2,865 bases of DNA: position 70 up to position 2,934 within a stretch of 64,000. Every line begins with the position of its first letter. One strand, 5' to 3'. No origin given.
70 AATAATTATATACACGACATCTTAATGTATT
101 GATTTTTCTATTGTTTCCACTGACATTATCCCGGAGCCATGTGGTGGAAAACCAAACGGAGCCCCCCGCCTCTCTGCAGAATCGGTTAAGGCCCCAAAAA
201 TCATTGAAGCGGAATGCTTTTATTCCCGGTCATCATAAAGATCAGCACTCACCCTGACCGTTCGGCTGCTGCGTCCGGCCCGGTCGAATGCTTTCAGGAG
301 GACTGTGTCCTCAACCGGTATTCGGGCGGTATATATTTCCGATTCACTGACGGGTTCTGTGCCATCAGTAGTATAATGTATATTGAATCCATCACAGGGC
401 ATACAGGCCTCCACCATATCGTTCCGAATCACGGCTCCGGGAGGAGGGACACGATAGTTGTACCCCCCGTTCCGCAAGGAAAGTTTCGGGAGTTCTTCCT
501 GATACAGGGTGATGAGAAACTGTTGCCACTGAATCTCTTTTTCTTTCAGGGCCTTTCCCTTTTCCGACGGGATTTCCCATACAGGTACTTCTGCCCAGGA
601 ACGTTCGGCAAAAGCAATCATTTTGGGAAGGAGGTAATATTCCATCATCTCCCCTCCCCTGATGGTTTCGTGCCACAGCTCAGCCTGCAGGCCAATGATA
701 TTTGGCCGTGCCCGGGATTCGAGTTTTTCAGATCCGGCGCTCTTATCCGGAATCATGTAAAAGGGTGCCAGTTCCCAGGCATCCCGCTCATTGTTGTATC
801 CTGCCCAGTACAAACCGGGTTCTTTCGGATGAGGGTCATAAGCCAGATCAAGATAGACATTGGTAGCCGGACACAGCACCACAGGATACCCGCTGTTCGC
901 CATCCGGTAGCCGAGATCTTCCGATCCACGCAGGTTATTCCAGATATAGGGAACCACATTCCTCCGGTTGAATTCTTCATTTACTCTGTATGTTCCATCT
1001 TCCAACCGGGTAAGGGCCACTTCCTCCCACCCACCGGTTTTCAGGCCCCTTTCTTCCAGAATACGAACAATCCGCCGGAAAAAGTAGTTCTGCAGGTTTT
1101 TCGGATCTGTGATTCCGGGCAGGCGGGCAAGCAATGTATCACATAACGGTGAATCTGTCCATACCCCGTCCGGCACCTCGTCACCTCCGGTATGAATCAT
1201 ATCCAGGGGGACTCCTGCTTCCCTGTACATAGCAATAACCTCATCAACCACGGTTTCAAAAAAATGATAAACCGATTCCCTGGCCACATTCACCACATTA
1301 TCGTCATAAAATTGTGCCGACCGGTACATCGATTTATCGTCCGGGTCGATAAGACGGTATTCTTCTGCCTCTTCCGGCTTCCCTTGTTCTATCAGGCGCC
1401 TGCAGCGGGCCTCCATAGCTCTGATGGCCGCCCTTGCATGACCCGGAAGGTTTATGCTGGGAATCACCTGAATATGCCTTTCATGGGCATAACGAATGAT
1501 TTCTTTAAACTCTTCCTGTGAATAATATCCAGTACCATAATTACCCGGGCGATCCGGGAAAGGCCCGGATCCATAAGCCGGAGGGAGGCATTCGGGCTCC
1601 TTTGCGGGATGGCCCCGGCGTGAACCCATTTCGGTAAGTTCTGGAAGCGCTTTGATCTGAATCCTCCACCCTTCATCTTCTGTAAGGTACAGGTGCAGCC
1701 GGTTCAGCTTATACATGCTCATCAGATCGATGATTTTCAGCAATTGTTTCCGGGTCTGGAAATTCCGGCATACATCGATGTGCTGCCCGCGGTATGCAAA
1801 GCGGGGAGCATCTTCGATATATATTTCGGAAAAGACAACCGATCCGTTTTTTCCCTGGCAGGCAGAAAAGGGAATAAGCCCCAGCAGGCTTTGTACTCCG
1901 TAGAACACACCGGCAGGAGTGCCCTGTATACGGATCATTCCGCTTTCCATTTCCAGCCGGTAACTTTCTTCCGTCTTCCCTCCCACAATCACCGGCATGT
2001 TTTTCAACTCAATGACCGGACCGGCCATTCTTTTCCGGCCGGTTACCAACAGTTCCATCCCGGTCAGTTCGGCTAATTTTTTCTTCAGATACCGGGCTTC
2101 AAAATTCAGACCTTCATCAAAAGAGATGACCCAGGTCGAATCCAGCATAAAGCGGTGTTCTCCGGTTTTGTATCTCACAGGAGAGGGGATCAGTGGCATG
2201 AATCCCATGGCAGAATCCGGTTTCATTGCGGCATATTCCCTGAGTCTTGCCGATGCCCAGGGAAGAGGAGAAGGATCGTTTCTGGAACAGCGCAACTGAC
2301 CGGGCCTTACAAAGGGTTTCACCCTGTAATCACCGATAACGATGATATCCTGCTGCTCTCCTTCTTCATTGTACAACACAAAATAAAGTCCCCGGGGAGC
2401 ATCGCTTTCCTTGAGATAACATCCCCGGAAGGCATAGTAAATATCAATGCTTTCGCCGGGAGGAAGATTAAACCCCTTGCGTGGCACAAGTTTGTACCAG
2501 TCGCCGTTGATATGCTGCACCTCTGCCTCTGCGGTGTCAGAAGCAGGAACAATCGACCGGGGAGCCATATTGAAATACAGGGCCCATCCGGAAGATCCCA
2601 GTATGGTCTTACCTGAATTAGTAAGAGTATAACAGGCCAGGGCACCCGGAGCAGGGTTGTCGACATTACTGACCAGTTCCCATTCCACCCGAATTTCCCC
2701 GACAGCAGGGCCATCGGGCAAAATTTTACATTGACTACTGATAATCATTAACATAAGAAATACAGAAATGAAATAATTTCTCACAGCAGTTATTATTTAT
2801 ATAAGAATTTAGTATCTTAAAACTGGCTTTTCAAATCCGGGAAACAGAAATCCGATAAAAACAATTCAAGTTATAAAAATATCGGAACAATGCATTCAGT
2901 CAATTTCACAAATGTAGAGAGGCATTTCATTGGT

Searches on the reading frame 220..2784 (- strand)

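Call 70: search_protein_families(library=pfam, proteins=[window:220-2784:-], max_evalue=0.0001)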
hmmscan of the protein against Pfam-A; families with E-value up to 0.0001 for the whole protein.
window:220-2784:- (854 aa): 6 families
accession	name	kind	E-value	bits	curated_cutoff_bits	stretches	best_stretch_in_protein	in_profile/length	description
PF00728.28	Glyco_hydro_20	-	3.4e-88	296.8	22.3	1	329-732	1-347/348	Glycosyl hydrolase family 20, catalytic domain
PF03174.19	CHB_HEX_C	-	1.2e-13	51.3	23.6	1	764-841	1-75/76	Chitobiase/beta-hexosaminidase C-terminal domain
PF02838.20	Glyco_hydro_20b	-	2.4e-13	51.4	26.1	1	197-307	3-111/124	Glycosyl hydrolase family 20, domain 2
PF13290.12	CHB_HEX_C_1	-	7.8e-10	39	22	1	780-842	1-65/67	Chitobiase/beta-hexosaminidase C-terminal domain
PF03173.19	CHB_HEX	-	1.9e-07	31.3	25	1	52-137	35-118/160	Putative carbohydrate binding domain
PF13287.12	Fn3_assoc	-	3.9e-07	30.5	23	1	799-834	9-44/59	Fn3 associated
